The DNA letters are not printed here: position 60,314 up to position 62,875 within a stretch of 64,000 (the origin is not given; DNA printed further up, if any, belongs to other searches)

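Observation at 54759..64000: Lasso-peptide locus with the isopeptidase / FecIR / TonB-receptor architecture, cut by the window edge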

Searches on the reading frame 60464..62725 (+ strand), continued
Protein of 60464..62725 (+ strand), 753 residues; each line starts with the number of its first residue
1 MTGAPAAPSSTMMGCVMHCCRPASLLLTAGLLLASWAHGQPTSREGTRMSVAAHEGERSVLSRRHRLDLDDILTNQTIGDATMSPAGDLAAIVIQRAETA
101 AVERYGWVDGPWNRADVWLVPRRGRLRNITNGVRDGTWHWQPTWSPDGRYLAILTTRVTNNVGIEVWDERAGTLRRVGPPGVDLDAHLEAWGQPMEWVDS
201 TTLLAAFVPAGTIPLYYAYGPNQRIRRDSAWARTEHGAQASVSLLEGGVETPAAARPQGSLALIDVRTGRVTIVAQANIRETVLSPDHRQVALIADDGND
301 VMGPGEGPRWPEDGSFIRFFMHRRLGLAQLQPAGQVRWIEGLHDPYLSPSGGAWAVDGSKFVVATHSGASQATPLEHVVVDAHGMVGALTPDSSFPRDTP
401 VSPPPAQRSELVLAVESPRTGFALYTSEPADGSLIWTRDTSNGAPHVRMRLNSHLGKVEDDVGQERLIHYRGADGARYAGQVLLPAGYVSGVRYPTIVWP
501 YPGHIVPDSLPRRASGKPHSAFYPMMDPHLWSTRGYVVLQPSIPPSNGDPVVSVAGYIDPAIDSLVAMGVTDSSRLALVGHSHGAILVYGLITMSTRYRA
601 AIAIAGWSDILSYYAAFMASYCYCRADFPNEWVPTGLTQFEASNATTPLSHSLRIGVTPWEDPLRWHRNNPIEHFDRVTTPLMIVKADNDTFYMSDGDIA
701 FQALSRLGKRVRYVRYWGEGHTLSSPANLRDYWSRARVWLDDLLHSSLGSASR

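Call 76: fold_search(model_id=the predicted structure, library=pdb)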
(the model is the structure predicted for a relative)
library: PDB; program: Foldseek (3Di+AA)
matches with E <= 10: 1745; with E <= 0.001: 1325
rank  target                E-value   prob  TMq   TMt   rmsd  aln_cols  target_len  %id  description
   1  8wt1_D                1.8e-32  1.00  0.60  0.65   9.0       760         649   18  Crystal structure of S9 carboxypeptidase from Geobacillus sterothermophilus (released 2024-03-13)
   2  8wt1_C                6.1e-32  1.00  0.59  0.63  10.5       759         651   18  Crystal structure of S9 carboxypeptidase from Geobacillus sterothermophilus (released 2024-03-13)
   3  8wt1_G                8.0e-32  1.00  0.59  0.63   9.8       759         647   18  Crystal structure of S9 carboxypeptidase from Geobacillus sterothermophilus (released 2024-03-13)
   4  8wt1_H                1.0e-31  1.00  0.60  0.64  10.2       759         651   17  Crystal structure of S9 carboxypeptidase from Geobacillus sterothermophilus (released 2024-03-13)
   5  8wt1_F                3.5e-31  1.00  0.55  0.59  11.1       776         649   17  Crystal structure of S9 carboxypeptidase from Geobacillus sterothermophilus (released 2024-03-13)
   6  8wt1_A                1.1e-30  1.00  0.58  0.62  10.0       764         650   16  Crystal structure of S9 carboxypeptidase from Geobacillus sterothermophilus (released 2024-03-13)
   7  7ep9_A                1.7e-30  1.00  0.54  0.57  12.7       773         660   13  The structure of carboxypeptidase from Fusobacterium nucleatum (released 2021-10-27)
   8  5yzo_A                1.7e-28  1.00  0.52  0.55  11.8       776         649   16  Crystal structure of S9 peptidase mutant (S514A) from Deinococcus radiodurans R1 (released 2018-11-14)
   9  6ikg_A                3.4e-28  1.00  0.52  0.56  11.1       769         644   16  Crystal structure of substrate-bound S9 peptidase (S514A mutant) from Deinococcus radiodurans (released 2018-11-14)
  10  5yzn_C                4.2e-28  1.00  0.53  0.57  11.1       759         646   16  Crystal structure of S9 peptidase (active form) from Deinococcus radiodurans R1 (released 2018-11-14)
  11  5yzo_B                5.6e-28  1.00  0.53  0.57  11.0       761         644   16  Crystal structure of S9 peptidase mutant (S514A) from Deinococcus radiodurans R1 (released 2018-11-14)
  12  5jrk_B                1.3e-27  1.00  0.54  0.56  13.5       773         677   16  Crystal Structure of the Sphingopyxin I Lasso Peptide Isopeptidase SpI-IsoP (SeMet-derived) (released 2016-09-28)
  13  5jrl_D                1.3e-27  1.00  0.54  0.56  13.3       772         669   16  Crystal Structure of the Sphingopyxin I Lasso Peptide Isopeptidase SpI-IsoP (Native) (released 2016-09-14)
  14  6ikg_C                1.7e-27  1.00  0.54  0.58  10.8       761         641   16  Crystal structure of substrate-bound S9 peptidase (S514A mutant) from Deinococcus radiodurans (released 2018-11-14)
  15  5yzo_C                1.7e-27  1.00  0.53  0.57  11.1       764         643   16  Crystal structure of S9 peptidase mutant (S514A) from Deinococcus radiodurans R1 (released 2018-11-14)
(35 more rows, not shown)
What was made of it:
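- On AtxE2-family lasso peptide isopeptidase (NCBIfam NF033523): In Foldseek, SpI-IsoP is at rank 12 and AtxE2 at rank 24, behind S9 carboxypeptidases (call 76).
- AtxE2 and SpI-IsoP are themselves members of this same S9 fold group and appear among the fold matches at similar TM scores (call 76).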
